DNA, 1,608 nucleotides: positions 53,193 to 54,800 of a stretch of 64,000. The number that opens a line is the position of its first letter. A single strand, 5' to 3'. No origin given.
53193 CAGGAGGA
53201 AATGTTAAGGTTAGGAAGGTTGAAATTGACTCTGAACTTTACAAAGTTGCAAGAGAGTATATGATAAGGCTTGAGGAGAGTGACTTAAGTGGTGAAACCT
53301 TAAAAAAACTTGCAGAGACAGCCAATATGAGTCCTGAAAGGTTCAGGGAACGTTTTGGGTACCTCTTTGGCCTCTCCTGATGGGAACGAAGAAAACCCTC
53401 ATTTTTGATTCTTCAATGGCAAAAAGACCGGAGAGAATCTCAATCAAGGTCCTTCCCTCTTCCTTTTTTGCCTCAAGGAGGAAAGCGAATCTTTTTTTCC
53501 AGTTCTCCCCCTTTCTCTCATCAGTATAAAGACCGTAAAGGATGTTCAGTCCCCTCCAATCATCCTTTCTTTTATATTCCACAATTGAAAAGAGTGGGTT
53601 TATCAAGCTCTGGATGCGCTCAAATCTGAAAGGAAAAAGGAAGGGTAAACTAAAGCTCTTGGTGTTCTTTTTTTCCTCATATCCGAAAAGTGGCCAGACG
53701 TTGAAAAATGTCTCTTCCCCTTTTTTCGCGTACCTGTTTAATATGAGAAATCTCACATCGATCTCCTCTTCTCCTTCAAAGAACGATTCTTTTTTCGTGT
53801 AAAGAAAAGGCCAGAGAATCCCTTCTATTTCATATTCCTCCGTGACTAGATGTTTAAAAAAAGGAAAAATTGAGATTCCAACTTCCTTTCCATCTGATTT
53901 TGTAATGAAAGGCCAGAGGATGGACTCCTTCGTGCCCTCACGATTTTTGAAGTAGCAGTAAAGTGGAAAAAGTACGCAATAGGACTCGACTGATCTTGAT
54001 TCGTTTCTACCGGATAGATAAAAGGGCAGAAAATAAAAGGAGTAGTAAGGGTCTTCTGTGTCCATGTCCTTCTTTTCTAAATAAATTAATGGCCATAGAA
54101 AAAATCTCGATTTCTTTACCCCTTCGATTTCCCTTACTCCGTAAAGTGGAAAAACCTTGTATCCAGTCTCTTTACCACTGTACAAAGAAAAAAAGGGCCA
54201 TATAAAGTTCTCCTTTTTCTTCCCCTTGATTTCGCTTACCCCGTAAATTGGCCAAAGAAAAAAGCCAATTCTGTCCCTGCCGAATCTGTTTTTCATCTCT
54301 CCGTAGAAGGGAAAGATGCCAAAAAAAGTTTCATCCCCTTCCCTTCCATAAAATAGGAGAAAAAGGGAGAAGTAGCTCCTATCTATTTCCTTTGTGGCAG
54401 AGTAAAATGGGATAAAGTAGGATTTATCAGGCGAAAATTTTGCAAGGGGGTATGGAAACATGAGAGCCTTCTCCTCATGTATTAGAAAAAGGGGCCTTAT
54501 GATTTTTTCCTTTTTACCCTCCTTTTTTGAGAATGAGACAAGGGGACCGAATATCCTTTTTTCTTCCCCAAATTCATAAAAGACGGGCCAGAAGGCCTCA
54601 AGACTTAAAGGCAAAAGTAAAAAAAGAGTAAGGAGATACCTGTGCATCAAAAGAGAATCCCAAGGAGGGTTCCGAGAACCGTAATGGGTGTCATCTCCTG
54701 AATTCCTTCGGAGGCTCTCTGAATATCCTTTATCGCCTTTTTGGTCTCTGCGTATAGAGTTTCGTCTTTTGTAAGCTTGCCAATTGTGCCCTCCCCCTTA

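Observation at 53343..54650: Secreted protein made of about 17 [W/F]-P-[LFI]-[FY] repeats, translationally coupled to mlaFED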

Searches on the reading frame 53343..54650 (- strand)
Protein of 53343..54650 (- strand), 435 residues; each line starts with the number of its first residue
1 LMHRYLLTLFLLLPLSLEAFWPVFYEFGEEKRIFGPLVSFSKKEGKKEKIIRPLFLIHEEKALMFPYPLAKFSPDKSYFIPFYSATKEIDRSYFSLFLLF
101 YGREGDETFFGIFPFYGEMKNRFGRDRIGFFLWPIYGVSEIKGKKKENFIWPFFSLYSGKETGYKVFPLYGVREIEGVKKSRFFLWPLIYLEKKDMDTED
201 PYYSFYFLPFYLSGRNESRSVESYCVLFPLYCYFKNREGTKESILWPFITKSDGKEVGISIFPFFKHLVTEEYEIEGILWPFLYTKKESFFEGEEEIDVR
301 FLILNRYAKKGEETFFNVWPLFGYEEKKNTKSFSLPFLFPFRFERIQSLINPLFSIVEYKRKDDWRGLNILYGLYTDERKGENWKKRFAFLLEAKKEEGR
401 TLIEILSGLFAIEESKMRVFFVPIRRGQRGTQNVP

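Call 3: search_protein_families(library=pfam, proteins=[window:53343-54650:-], max_evalue=0.1)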
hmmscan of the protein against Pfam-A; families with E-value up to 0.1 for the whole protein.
window:53343-54650:- (435 aa): 0 families

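Call 4: search_protein_families(library=ncbifam, proteins=[window:53343-54650:-], max_evalue=0.1)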
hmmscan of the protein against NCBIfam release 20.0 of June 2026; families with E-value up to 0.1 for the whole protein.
window:53343-54650:- (435 aa): 0 families

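Call 6: find_homologous_proteins(query=window:53343-54650:-, max_evalue=0.001)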
Query window:53343-54650:- (435 aa): 331 proteins with E <= 0.001 among 7437 candidates; the best 120 are listed.
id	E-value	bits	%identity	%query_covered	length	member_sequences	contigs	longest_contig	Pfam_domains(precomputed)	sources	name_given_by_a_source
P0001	3.4e-290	981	100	100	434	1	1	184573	-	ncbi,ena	-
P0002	7.9e-174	597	61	96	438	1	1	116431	-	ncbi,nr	ncbi:MAG: hypothetical protein N2513_01450 [Deltaproteobacteria bacterium]|nr:hypothetical protein [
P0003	2.5e-165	569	61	96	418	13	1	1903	-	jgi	-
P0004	3.6e-155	536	57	100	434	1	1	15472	-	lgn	-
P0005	2.4e-145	503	50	100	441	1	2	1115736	-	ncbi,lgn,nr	ncbi:MAG: hypothetical protein NZ583_00045 [Desulfobacterota bacterium]|nr:hypothetical protein [The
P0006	2.1e-115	404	44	100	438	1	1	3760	-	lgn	-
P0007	1.7e-108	382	44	98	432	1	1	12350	-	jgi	jgi:hypothetical protein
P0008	1.4e-107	379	44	98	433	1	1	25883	-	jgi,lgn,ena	-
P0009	2.8e-107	378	42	97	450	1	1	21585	-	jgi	jgi:hypothetical protein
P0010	7.6e-105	370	40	97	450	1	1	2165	-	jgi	jgi:hypothetical protein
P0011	9.2e-105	369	42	97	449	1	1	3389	-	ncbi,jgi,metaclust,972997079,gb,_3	metaclust:\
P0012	3.9e-104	367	41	100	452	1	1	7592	-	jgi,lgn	jgi:hypothetical protein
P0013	8.5e-104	366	40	98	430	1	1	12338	-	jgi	jgi:hypothetical protein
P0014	1.1e-103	366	41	98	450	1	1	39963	-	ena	-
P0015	2.5e-103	365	42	97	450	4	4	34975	-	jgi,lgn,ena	-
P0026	1.8e-99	352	41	98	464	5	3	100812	-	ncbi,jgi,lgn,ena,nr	ncbi:MAG TPA: hypothetical protein PLR60_01585 [Syntrophorhabdaceae bacterium]|nr:hypothetical prote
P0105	2.7e-47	180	36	81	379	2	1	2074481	-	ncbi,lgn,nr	ncbi:MAG: hypothetical protein JSW70_10390 [Syntrophobacterales bacterium]|nr:MAG: hypothetical prot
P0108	7.5e-46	175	32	93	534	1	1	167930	-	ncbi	-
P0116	3.4e-44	170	30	99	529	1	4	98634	-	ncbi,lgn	-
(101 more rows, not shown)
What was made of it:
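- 53343..54650 (-): Gene X: 435-aa (TTG) or 434-aa (ATG at 54647) secreted β-hairpin-repeat protein of an uncharacterised family. Identical database protein P0001 (call 6).
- Checked: The identical database protein P0001 is 434 aa, so it was called from the ATG (call 6).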

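Call 7: search_solved_structures(query=window:53343-54650:-, max_evalue=10)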
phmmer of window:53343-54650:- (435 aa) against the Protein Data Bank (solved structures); distinct sequences matched with E-value up to 10: 1.
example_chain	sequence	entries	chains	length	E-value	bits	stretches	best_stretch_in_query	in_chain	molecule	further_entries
9m1m_C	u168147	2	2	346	1.4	10.9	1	342-411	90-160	Tubulin-specific chaperone C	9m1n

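Call 11: find_encoding_contigs(protein=P0005, flank=6000, max_places=2)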
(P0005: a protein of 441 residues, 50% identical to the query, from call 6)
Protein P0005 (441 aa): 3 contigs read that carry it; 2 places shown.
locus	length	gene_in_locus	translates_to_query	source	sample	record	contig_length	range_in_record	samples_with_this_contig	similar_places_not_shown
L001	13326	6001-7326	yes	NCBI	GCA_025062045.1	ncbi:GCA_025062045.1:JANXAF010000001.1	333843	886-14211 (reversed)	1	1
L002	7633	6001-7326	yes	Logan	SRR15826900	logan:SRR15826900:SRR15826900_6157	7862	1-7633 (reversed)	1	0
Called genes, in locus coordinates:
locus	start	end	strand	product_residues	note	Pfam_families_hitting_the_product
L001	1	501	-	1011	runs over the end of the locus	PF08448:PAS_4, PF00989:PAS, PF08447:PAS_3, PF13426:PAS_9, PF00989:PAS, PF13188:PAS_8, PF08447:PAS_3, PF08448:PAS_4, +9 more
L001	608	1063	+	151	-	PF22451:NirdL-like_HTH, PF17805:AsnC_trans_reg2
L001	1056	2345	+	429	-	PF00202:Aminotran_3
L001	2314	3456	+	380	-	PF01168:Ala_racemase_N, PF00842:Ala_racemase_C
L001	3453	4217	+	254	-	PF02405:MlaE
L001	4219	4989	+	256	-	PF02463:SMC_N (faint), PF00005:ABC_tran, PF13304:AAA_21 (faint)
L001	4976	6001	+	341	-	PF02470:MlaD, PF28544:Helical_needle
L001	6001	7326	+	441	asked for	-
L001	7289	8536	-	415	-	PF00365:PFK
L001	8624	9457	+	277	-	PF01261:AP_endonuc_2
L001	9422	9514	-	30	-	PF08213:COX24_C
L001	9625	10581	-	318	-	PF12679:ABC2_membrane_2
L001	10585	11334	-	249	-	PF00005:ABC_tran, PF13304:AAA_21 (weak)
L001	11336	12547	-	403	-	PF22544:HYDIN_VesB_CFA65-like_Ig (faint), PF02883:Alpha_adaptinC2 (faint), PF10633:NPCBM_assoc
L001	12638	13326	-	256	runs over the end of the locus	PF01022:HTH_5 (weak), PF01047:MarR (weak), PF09339:HTH_IclR, PF13412:HTH_24 (weak), PF01978:TrmB (weak), PF01614:IclR_C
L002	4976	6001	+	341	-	PF02470:MlaD, PF28544:Helical_needle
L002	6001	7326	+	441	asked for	-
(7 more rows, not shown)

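Call 12: find_encoding_contigs(protein=P0026, flank=6000, max_places=2)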
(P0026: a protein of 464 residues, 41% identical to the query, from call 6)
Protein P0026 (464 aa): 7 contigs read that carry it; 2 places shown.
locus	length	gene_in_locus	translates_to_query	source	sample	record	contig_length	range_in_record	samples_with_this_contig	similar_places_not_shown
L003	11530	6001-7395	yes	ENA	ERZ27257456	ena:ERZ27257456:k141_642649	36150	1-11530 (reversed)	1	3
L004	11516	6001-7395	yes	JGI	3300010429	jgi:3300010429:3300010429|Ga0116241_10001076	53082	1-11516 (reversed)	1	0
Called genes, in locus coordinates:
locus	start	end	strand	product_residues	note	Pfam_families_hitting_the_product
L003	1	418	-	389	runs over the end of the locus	PF00155:Aminotran_1_2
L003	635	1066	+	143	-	PF22451:NirdL-like_HTH, PF17805:AsnC_trans_reg2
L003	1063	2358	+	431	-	PF00202:Aminotran_3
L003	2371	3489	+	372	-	PF01168:Ala_racemase_N, PF00842:Ala_racemase_C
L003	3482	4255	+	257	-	PF02405:MlaE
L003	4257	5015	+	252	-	PF00005:ABC_tran, PF13304:AAA_21 (faint)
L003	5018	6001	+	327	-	PF02470:MlaD, PF28544:Helical_needle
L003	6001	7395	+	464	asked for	-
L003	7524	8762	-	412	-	PF01590:GAF, PF13185:GAF_2, PF13492:GAF_3 (weak), PF13487:HD_5, PF01966:HD, PF13487:HD_5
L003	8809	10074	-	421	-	PF00365:PFK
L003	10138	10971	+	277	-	PF01261:AP_endonuc_2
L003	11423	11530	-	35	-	?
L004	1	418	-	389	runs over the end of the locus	PF00155:Aminotran_1_2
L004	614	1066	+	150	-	PF22451:NirdL-like_HTH, PF17805:AsnC_trans_reg2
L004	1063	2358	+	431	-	PF00202:Aminotran_3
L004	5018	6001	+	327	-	PF02470:MlaD, PF28544:Helical_needle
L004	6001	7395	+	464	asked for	-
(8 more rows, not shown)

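Call 13: find_encoding_contigs(protein=P0105, flank=6000, max_places=1)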
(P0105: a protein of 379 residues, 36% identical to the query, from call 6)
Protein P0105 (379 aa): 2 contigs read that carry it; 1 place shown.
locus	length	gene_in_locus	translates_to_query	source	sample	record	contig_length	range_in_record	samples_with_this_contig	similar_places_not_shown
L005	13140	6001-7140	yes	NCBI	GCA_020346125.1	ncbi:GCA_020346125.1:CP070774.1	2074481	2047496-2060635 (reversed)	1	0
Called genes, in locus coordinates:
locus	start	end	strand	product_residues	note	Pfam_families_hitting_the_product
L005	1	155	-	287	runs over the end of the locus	PF19289:PmbA_TldD_3rd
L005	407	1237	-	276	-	PF14453:ThiS-like, PF00899:ThiF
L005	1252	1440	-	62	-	PF10133:CooT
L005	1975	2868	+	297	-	PF01168:Ala_racemase_N, PF00842:Ala_racemase_C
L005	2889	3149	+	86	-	PF00842:Ala_racemase_C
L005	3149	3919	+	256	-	PF02405:MlaE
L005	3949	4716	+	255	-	PF00005:ABC_tran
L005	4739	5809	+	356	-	PF02470:MlaD, PF28544:Helical_needle (faint)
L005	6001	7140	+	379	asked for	-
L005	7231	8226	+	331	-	PF08545:ACP_syn_III, PF08541:ACP_syn_III_C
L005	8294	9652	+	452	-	PF01523:PmbA_TldD_1st, PF19290:PmbA_TldD_2nd, PF19289:PmbA_TldD_3rd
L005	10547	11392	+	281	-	PF01551:Peptidase_M23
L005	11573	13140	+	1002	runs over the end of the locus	PF07517:SecA_DEAD, PF01043:SecA_PP_bind, PF21090:P-loop_SecA, PF07516:SecA_SW, PF02810:SEC-C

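Call 14: find_encoding_contigs(protein=P0108, flank=6000, max_places=1)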
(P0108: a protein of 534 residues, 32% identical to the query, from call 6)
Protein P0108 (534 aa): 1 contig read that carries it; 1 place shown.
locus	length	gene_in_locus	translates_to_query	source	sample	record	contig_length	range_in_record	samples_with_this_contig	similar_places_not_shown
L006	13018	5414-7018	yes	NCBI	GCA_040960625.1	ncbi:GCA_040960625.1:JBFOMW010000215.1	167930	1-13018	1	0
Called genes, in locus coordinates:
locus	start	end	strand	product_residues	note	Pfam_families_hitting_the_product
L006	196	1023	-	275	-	PF14453:ThiS-like, PF00899:ThiF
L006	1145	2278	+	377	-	PF01168:Ala_racemase_N, PF00842:Ala_racemase_C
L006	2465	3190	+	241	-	PF02405:MlaE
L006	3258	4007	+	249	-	PF00005:ABC_tran, PF13304:AAA_21 (faint)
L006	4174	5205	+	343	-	PF02470:MlaD, PF28544:Helical_needle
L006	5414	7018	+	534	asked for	-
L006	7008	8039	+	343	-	PF00108:Thiolase_N (weak), PF08545:ACP_syn_III, PF08541:ACP_syn_III_C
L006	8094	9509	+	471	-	PF01523:PmbA_TldD_1st (weak), PF19290:PmbA_TldD_2nd, PF19289:PmbA_TldD_3rd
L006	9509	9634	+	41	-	-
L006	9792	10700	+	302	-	PF01551:Peptidase_M23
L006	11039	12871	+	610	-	PF00528:BPD_transp_1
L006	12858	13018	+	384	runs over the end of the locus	PF00005:ABC_tran, PF13304:AAA_21 (faint), PF08402:TOBE_2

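Call 15: find_encoding_contigs(protein=P0116, flank=6000, max_places=1)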
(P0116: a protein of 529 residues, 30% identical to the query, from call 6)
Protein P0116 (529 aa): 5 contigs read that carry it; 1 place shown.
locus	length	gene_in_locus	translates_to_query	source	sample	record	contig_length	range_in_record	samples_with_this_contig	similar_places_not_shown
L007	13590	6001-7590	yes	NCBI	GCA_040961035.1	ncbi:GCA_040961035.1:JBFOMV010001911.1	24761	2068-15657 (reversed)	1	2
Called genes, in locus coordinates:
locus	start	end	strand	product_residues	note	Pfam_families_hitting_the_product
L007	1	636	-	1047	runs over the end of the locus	PF02384:N6_Mtase, PF07669:Eco57I (weak), PF18135:Type_ISP_C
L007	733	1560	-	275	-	PF14453:ThiS-like, PF00899:ThiF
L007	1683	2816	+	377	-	PF01168:Ala_racemase_N, PF00842:Ala_racemase_C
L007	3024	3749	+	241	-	PF02405:MlaE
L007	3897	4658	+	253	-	PF00005:ABC_tran, PF13304:AAA_21 (faint)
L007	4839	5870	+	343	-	PF02470:MlaD, PF28544:Helical_needle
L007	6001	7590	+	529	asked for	-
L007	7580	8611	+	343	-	PF00108:Thiolase_N (weak), PF08545:ACP_syn_III, PF08541:ACP_syn_III_C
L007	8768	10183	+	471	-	PF01523:PmbA_TldD_1st (weak), PF19290:PmbA_TldD_2nd, PF19289:PmbA_TldD_3rd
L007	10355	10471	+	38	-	-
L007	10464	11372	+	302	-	PF01551:Peptidase_M23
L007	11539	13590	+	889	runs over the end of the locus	PF07517:SecA_DEAD, PF01043:SecA_PP_bind, PF21090:P-loop_SecA, PF07516:SecA_SW, PF02810:SEC-C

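Call 19: predict_structure(alignment_id=A1)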
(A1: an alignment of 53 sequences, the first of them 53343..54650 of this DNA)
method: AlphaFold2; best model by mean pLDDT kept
length: 435 residues; sequences in the alignment: 53
mean_pLDDT: 91.6   pTM: 0.75
mean pLDDT of the five models: 91.6, 91.5, 91.5, 90.6, 90.2
residues with pLDDT >= 90: 332; 70-90: 83; 50-70: 12; < 50: 8
segments of 3 or more residues with pLDDT < 50: 14-16, 431-435
pLDDT, mean of each block of 10 residues (from residue 1): 76 57 87 91 86 90 89 94 94 96 94 97 93 98 97 97 98 97 97 97 97 96 96 97 96 98 97 96 96 91 95 94 94 92 83 92 96 95 94 93 88 89 72 45
secondary structure, 60 per line:
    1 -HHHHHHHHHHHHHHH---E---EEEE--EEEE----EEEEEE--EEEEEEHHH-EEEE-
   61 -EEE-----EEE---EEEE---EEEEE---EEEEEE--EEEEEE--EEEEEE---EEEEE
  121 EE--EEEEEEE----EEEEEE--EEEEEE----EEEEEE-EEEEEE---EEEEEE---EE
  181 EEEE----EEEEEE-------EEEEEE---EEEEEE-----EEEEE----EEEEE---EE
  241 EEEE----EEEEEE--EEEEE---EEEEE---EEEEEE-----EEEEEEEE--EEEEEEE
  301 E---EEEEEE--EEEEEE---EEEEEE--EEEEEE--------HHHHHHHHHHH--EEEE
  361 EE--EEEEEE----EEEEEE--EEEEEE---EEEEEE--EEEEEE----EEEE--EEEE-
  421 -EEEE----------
elements in order: H2-16 E24-27 E30-33 E38-43 E46-51 E56-59 E62-64 E70-72 E76-79 E83-87 E91-96 E99-104 E107-112 E116-122 E125-131 E136-141 E144-149 E154-159 E161-166 E170-175 E179-184 E189-194 E202-207 E211-216 E222-226 E231-235 E239-244 E249-254 E257-261 E265-269 E273-278 E284-291 E294-301 E305-310 E313-318 E322-327 E330-335 H344-354 E357-362 E365-370 E375-380 E383-388 E392-397 E400-405 E410-413 E416-419 E422-425
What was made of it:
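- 53343..54650 (-): AF2 pLDDT 91.6 (call 19).
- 54594..54650 (-): Signal peptide, residues 1-19 (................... | FWP); SPase-I type, no lipobox. Helix 2-16 with low pLDDT in the model (call 19).
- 53622..54593 (-): Aromatic-Pro hairpin array, residues 20-343: 36 short β-strands. Hydrophobic 3-5-residue arcs (LWPI, IWPF, FPL, LWPL...) alternate strictly with charged 1-3-residue turns (KG, EG, GE...). DSSP of the model (call 19).
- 53589..53621 (-): Single α-helix, residues 344-354 (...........), interrupting the array. Call 19.
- On MlaA/VacJ (PF04333): The model is all-β with a single helix (call 19).
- On Integral outer-membrane β-barrel protein: Strands of 4-8 residues (call 19).
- On Open single-layer β-hairpin repeat array (G-box/OspA-like architecture): DSSP meander (call 19).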

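Call 24: fold_search(model_id=the predicted structure, library=pdb)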
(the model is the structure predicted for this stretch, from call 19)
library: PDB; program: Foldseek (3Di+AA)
matches with E <= 10: 508; with E <= 0.001: 6
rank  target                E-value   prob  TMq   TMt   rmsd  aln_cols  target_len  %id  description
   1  8f5o_C                3.1e-04  0.77  0.12  0.06  26.4       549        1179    8  Structure of Leishmania tarentolae IFT-A (state 1) (released 2022-12-21)
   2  8bbe_C                3.4e-04  0.85  0.13  0.09  25.0       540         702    9  Structure of the IFT-A complex; IFT-A2 module (released 2022-12-21)
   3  8bbg_C                3.9e-04  0.84  0.13  0.06  25.3       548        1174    9  Structure of the IFT-A complex; anterograde IFT-A train model (released 2022-12-21)
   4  7sqc_9A               5.1e-04  1.00  0.18  0.10  26.1       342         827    5  Ciliary C1 central pair apparatus isolated from Chlamydomonas reinhardtii (released 2022-04-13)
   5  6h15_A                8.9e-04  0.72  0.11  0.08  23.1       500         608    6  Structure of LRP6 P3E3P4E4 in complex with VHH L-P2-B10 (released 2019-01-30)
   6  3s2k_A                8.9e-04  0.69  0.12  0.09  30.0       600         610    6  Structural basis of Wnt signaling inhibition by Dickkopf binding to LRP5/6. (released 2011-11-02)
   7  3s8v_A                1.0e-03  0.75  0.12  0.09  29.0       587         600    6  Crystal structure of LRP6-Dkk1 complex (released 2011-10-26)
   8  8dvl_A                1.9e-03  0.66  0.12  0.09  29.6       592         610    7  Crystal structure of LRP6 E3E4 in complex with disulfide constrained peptide E3.18 (released 2023-03-29)
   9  8dvn_A                1.9e-03  0.41  0.10  0.08  30.7       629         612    6  Crystal structure of LRP6 E3E4 in complex with disulfide constrained peptide E3.10 (released 2023-03-29)
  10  8f5o_B                2.1e-03  0.57  0.12  0.06  26.9       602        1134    9  Structure of Leishmania tarentolae IFT-A (state 1) (released 2022-12-21)
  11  9bfp_A                3.6e-03  0.35  0.11  0.06  31.4       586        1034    7  Cryo-EM structure of Sevenless extracellular domain (monomer) (released 2025-01-29)
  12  9e9r                  4.3e-03  0.21  0.11  0.02  39.7       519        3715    9  The Structure of ApoB100 from Human Low-Density Lipoprotein (released 2024-12-18)
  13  8hmc_B                4.7e-03  0.30  0.11  0.06  28.3       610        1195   10  base module state 1 of Tetrahymena IFT-A (released 2023-06-14)
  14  7f69_A                5.7e-03  0.30  0.09  0.10  18.3       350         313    7  Crystal structure of WIPI2b in complex with ATG16L1 (released 2022-07-27)
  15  7xfr_A                6.6e-03  0.38  0.10  0.12  19.4       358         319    8  Crystal structure of WIPI2b in complex with the second site of ATG16L1 (released 2023-03-08)
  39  4bxr_B                6.4e-02  0.95  0.16  0.33  13.1       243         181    7  Structure of the wild-type TCP10 domain of Danio rerio CPAP in complex with a peptide of Danio rerio STIL (released 2013-09-25)
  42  4bxr_A                7.3e-02  0.97  0.16  0.32  14.3       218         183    7  Structure of the wild-type TCP10 domain of Danio rerio CPAP in complex with a peptide of Danio rerio STIL (released 2013-09-25)
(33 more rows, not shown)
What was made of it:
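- On β-propeller: TMq at most 0.19 to any propeller although propellers top the E-value list (call 24).
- Weak Foldseek hits to tandem propellers and VDAC (call 24).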

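Call 30: search_solved_structures(query=A1, max_evalue=10)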
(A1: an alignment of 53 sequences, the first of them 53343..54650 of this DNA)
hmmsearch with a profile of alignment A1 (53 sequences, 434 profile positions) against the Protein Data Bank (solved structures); distinct sequences matched with E-value up to 10: 0.
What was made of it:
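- On PqiC-like MCE-associated lipoprotein (ABC_trans_aux): No PDB sequence or profile hit (calls 7, 30).
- Tried and rejected: PDB sequence and profile searches (calls 7, 30).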
